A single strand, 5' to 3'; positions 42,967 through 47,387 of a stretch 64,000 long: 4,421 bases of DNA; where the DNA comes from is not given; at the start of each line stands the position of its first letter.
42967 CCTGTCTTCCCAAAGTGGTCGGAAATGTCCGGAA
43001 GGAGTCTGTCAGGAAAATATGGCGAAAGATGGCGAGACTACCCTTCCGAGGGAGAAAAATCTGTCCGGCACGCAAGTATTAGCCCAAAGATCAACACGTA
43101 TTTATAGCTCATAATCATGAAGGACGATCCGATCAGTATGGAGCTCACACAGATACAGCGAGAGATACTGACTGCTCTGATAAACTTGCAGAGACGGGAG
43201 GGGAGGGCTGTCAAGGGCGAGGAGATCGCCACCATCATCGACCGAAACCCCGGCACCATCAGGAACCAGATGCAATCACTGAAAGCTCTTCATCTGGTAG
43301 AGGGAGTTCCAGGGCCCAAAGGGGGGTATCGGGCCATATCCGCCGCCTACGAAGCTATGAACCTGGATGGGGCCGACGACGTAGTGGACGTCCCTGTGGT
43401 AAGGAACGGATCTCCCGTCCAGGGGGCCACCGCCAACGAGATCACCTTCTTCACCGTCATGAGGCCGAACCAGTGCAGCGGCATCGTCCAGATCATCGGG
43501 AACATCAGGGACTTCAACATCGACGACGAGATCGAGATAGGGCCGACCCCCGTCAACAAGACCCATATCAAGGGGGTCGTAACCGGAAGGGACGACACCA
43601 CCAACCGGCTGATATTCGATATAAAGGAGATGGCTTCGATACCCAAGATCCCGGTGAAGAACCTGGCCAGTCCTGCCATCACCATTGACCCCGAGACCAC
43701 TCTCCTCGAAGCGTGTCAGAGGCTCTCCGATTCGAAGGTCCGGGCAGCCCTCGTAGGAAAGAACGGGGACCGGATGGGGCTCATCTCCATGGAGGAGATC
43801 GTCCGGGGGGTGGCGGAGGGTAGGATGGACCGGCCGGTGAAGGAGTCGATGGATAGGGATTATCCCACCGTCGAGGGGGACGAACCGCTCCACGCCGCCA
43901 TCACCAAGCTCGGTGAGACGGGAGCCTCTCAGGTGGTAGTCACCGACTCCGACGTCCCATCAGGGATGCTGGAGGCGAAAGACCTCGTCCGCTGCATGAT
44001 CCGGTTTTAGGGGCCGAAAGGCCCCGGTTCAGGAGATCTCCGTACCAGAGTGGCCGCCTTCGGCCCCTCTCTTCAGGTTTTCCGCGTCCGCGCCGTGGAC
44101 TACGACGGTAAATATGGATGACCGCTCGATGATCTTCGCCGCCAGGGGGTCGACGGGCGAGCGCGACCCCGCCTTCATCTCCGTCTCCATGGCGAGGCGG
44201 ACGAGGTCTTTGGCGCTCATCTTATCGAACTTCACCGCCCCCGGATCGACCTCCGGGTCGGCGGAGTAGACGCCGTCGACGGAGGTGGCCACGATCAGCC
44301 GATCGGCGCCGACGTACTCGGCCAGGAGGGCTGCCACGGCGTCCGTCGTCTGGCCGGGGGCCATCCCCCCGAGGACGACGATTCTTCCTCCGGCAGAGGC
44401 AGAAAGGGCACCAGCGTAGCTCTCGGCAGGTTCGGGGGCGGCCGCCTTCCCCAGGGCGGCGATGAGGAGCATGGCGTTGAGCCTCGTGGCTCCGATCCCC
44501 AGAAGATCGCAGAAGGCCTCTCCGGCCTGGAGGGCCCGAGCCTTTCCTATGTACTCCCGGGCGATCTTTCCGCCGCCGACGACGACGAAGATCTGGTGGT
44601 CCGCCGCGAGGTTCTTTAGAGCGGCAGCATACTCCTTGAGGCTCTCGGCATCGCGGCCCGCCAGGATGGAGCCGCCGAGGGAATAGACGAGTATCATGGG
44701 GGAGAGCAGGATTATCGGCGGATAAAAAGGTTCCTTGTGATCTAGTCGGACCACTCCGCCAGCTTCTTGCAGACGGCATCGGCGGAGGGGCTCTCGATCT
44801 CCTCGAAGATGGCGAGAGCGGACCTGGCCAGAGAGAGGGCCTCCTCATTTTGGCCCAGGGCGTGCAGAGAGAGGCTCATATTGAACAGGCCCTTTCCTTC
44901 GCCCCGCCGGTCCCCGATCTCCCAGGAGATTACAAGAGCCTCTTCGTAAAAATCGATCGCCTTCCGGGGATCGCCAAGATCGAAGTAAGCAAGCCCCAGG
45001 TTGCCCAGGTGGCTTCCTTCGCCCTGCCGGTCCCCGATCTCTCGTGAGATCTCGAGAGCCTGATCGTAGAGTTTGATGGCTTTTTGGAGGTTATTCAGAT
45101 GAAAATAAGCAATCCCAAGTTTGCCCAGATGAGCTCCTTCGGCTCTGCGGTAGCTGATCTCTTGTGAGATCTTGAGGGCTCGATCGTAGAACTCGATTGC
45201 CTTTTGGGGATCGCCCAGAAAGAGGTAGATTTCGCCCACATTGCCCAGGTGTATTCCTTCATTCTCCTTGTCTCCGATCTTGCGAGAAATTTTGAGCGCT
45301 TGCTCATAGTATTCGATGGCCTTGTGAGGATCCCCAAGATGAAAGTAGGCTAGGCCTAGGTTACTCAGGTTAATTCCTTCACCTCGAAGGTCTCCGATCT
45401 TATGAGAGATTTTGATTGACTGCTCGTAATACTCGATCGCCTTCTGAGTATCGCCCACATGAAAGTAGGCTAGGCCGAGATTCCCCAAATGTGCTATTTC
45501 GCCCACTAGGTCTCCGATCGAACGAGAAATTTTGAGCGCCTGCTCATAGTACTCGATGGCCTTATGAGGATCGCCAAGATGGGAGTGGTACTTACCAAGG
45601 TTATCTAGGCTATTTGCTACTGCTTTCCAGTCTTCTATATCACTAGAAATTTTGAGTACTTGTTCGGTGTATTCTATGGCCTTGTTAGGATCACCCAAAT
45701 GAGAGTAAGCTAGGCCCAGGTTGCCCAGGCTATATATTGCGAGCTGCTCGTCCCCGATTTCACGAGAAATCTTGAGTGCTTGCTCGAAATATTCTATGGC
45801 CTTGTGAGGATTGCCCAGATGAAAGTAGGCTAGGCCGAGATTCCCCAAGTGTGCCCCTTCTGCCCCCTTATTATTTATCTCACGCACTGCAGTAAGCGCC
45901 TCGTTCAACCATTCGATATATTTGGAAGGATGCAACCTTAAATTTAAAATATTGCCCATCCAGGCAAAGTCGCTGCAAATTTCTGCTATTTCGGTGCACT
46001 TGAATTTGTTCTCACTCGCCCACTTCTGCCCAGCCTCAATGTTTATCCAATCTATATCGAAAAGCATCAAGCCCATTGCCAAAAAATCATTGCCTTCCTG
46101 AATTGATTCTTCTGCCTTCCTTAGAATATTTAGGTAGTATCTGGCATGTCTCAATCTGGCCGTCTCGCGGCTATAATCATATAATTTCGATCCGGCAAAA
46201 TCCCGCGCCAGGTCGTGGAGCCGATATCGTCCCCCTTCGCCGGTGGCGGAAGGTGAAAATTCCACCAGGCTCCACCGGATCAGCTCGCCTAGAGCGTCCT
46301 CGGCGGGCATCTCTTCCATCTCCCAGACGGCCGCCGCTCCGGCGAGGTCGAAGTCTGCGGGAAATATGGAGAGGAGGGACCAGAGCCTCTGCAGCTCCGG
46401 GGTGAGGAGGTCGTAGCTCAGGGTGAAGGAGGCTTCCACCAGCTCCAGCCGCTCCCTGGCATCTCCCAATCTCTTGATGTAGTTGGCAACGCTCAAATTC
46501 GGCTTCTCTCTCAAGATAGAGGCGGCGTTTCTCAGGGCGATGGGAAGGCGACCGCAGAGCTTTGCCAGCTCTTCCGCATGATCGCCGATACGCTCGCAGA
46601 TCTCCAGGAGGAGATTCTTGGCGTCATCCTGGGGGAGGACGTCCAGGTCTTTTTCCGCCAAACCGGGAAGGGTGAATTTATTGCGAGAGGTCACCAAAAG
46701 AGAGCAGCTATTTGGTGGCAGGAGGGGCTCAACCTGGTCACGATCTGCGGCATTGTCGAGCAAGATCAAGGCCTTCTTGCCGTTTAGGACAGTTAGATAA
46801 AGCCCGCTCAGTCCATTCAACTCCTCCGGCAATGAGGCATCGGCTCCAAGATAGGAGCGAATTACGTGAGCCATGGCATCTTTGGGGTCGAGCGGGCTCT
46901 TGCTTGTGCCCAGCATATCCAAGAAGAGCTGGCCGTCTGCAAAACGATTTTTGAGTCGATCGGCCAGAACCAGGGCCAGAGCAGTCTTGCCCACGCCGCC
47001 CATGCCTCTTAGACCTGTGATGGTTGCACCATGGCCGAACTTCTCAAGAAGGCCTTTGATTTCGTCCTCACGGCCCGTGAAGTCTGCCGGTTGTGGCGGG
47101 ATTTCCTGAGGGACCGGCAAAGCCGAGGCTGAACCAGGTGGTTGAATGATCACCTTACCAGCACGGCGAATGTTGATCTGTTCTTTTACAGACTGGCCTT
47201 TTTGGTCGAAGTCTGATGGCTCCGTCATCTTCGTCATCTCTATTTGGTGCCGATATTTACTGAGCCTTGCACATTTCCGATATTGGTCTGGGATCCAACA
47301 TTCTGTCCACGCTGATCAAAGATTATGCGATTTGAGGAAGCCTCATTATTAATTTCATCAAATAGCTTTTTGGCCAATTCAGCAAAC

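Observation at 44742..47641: Small helical protein and adjacent NB-ARC/TPR STAND NTPase share a terminal Gln/Asn/Gly-rich motif: a candidate NLR-to-effector amyloid signalling pair in an archaeon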

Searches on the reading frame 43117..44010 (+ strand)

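Call 37: search_protein_families(library=pfam, proteins=[window:43117-44010:+], max_evalue=0.001)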
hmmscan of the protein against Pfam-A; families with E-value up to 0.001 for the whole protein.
window:43117-44010:+ (297 aa): 4 families
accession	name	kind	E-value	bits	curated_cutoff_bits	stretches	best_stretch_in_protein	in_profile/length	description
PF03444.21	HrcA_DNA-bdg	-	5.3e-34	116.2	21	1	9-84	1-76/79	Winged helix-turn-helix transcription repressor, HrcA DNA-binding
PF00571.33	CBS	-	9.2e-13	48.8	24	2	184-232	6-55/57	CBS domain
PF02082.26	Rrf2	-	3.9e-07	30.7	30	1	18-72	9-64/132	Iron-dependent Transcriptional regulator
PF08279.18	HTH_11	-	8.9e-05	22.7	25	1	20-72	5-55/55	HTH domain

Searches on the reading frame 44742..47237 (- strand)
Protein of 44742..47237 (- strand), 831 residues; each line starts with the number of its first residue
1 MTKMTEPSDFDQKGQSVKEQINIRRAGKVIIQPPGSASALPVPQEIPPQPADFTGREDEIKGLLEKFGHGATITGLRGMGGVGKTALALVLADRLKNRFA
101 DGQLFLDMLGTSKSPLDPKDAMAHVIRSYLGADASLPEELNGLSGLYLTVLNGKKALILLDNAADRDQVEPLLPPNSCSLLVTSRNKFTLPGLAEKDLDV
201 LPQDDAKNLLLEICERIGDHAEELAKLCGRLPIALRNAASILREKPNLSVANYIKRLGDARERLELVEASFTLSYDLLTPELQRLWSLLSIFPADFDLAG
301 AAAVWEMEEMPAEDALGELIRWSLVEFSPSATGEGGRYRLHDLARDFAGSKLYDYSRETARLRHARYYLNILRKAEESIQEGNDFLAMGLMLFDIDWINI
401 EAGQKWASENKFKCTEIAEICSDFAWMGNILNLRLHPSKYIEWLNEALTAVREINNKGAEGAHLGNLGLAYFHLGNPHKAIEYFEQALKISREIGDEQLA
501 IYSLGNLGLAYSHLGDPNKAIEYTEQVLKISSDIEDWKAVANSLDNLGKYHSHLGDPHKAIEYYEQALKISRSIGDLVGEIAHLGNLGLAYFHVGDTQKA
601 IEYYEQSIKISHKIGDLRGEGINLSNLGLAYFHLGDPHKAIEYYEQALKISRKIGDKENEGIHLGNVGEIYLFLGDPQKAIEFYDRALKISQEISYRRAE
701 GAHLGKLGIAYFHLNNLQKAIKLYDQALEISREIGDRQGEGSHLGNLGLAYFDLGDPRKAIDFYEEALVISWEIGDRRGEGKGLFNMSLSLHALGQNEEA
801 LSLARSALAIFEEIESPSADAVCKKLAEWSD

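Call 3: search_protein_families(library=pfam, proteins=[window:44742-47237:-], max_evalue=1)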
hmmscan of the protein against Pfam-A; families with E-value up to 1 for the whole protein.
window:44742-47237:- (831 aa): 47 families (the best 25 are shown)
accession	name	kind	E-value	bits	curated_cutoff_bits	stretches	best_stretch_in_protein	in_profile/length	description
PF13424.12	TPR_12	-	5.9e-86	283.2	30.1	7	624-692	6-76/77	Tetratricopeptide repeat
PF00515.34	TPR_1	-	2.1e-67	220.8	27.8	8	624-651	4-31/34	Tetratricopeptide repeat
PF07719.23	TPR_2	-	7.1e-64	207.2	27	9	624-651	4-31/34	Tetratricopeptide repeat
PF13181.12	TPR_8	-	4.5e-55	179.6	25.7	8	626-653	6-33/34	Tetratricopeptide repeat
PF13374.12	TPR_10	-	7e-52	172.5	27.5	8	540-572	1-33/42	Tetratricopeptide repeat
PF13176.12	TPR_7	-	4.1e-44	145.3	27.9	8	624-658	2-36/36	Tetratricopeptide repeat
PF13428.12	TPR_14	-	3.6e-31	104.9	23.5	5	627-650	7-30/44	Tetratricopeptide repeat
PF13174.12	TPR_6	-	8.3e-29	98.7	26.3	4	626-649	5-28/33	Tetratricopeptide repeat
PF17874.7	TPR_MalT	-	1.5e-24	87.4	45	4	470-573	10-112/336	MalT-like TPR region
PF13432.12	TPR_16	-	4.3e-24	85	32.7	5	627-691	3-61/65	Tetratricopeptide repeat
PF13371.12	TPR_9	-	2.5e-20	72.7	35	2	466-492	34-60/73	Tetratricopeptide repeat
PF13414.12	TPR_11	-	2.8e-17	62.6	26.8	2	710-731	3-24/42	TPR repeat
PF14559.12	TPR_19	-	2.9e-15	56.8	25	3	634-697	4-62/68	Tetratricopeptide repeat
PF13431.12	TPR_17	-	2.3e-12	46.6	24.4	0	502-522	14-34/34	Tetratricopeptide repeat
PF07721.20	TPR_4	-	7.3e-12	45.1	27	0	743-765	3-25/26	Tetratricopeptide repeat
PF00931.28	NB-ARC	-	3.9e-07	30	23.5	1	59-257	7-221/248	NB-ARC domain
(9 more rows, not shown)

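Call 4: search_protein_families(library=padloc, proteins=[window:44742-47237:-], max_evalue=1)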
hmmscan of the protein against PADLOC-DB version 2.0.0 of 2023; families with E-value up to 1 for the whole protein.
window:44742-47237:- (831 aa): 6 families
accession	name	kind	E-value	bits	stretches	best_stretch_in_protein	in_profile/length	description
PDLC01169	TPR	-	2e-61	205.6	6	588-694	116-221/252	TPR repeats containing protein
PDLC01171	TPR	-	1.2e-15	55.5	3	595-810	85-282/504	TPR repeats containing protein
PDLC05012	PDC-S39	-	2.5e-07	27.8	1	520-600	198-278/615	-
PDLC01092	C3a198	-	3e-07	27.7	3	370-531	143-302/523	TPR protein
PDLC04781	PDC-M71B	-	4.1e-06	23.8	2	554-662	362-462/515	-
PDLC01078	C3a156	-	1.9e-05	22.4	1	595-660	57-124/268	oxidoreductase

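Call 5: search_protein_families(library=ncbifam, proteins=[window:44742-47237:-], max_evalue=1)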
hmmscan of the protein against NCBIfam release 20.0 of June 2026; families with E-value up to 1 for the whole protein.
window:44742-47237:- (831 aa): 40 families (the best 25 are shown)
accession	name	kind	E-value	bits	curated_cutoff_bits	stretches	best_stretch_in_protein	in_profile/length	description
NF041717.1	HaaA_phane_TPR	equivalog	1.6e-93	314.4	1125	3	32-380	86-457/882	cyclophane-containing RiPP biosynthesis TPR protein HaaT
NF053617.1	SARPRegAfsRStmc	equivalog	1.1e-83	281.8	1430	3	36-351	281-610/986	SARP-family global regulator AfsR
NF040586.1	FxSxx_TPR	equivalog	1.2e-43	149.7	300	4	155-270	105-233/830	FxSxx-COOH system tetratricopeptide repeat protein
NF053520.1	HK_Porph_FimS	equivalog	8e-36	123.5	600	3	440-615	103-278/618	sensor histidine kinase FimS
NF053720.1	NsdA_fam_reg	subfamily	1.5e-31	110.4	75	4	467-652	207-399/432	NsdA family TPR-like regulatory protein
NF047507.1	TPR_BatC_Lepto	exception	6.3e-23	81.4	175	5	586-652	63-127/214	TPR repeat-containing protein BatC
NF002725.1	PRK02603.1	equivalog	7.9e-23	81.3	143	6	588-653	42-104/173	photosystem I assembly protein Ycf3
NF033161.1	lipo_LipL41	equivalog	2.4e-21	76.1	400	4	585-612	306-333/358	lipoprotein LipL41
NF047558.1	TPR_END_plus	domain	8.5e-21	73.7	32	4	506-547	4-45/56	TPR end-of-group domain-containing protein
TIGR02521.1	type_IV_pilW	equivalog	1.3e-19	70.7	154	3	626-693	36-97/234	type IV pilus biogenesis/stability protein PilW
NF040959.1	MamA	equivalog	6e-19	68.3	200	2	446-523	123-195/204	magnetosome protein MamA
NF052312.1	T9SS_PorW_SprE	equivalog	8.3e-16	57.8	250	2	466-652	184-359/716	type IX secretion system periplasmic lipoprotein PorW/SprE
NF033762.1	social_mot_Tgl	equivalog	1.7e-12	47.2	225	2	467-643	37-192/252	social motility TPR repeat lipoprotein Tgl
TIGR02917.1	PEP_TPR_lipo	equivalog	1.7e-12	46.1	312.2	4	584-732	366-496/899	XrtA/PEP-CTERM system TPR-repeat protein PrsT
TIGR00756.2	PPR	repeat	2.5e-08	33.5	20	0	470-486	9-25/35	pentatricopeptide repeat protein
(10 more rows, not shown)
